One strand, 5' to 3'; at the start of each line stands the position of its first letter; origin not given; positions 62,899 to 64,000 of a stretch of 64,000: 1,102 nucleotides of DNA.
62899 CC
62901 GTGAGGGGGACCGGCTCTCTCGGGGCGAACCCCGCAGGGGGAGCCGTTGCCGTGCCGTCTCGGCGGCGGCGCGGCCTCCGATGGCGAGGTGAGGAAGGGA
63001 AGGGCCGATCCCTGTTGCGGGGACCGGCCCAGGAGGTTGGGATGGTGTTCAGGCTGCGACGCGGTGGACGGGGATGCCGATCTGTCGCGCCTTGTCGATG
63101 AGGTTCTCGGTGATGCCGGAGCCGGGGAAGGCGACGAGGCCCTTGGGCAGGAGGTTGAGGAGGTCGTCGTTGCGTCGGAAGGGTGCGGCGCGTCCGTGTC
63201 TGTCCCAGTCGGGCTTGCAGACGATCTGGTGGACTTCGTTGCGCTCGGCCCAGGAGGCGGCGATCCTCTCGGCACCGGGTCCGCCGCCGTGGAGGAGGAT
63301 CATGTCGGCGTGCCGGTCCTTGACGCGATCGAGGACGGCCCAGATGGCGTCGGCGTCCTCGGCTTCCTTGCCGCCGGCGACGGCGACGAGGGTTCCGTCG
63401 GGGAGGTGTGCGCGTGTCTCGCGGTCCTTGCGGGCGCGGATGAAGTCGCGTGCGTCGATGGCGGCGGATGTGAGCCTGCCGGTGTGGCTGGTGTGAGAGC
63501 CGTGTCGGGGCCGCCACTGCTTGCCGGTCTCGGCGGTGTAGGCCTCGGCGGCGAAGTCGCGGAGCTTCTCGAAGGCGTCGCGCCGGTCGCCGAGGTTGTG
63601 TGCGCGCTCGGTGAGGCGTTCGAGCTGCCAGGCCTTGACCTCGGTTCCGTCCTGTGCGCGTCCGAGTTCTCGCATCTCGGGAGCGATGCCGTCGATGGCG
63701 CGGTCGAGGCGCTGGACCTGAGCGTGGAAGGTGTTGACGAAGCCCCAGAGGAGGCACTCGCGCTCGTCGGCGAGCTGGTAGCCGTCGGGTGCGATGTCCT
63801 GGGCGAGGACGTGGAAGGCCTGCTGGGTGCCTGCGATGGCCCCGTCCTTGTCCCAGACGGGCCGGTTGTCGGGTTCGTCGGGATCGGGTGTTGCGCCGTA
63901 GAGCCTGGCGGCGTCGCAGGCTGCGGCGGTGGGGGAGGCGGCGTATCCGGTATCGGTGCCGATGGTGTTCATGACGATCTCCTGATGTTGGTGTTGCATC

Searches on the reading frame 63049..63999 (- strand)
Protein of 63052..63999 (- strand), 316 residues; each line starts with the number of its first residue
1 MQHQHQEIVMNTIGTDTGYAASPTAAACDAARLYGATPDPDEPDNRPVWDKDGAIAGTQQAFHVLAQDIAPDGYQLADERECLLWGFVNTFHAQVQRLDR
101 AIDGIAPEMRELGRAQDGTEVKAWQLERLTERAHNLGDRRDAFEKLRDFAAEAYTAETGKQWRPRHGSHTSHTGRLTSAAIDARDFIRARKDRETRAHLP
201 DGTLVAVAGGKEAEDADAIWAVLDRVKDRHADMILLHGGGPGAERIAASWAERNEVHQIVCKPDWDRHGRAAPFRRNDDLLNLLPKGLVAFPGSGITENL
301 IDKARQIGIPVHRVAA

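Call 44: find_encoding_contigs(protein=window:63049-63972:-, flank=10000, max_places=6)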
Protein window:63049-63972:- (307 aa): no gene with exactly this product is on record in the collection.

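Call 91: find_encoding_contigs(protein=window:63052-63999:-, flank=10000, max_places=4)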
Protein window:63052-63999:- (316 aa): no gene with exactly this product is on record in the collection.
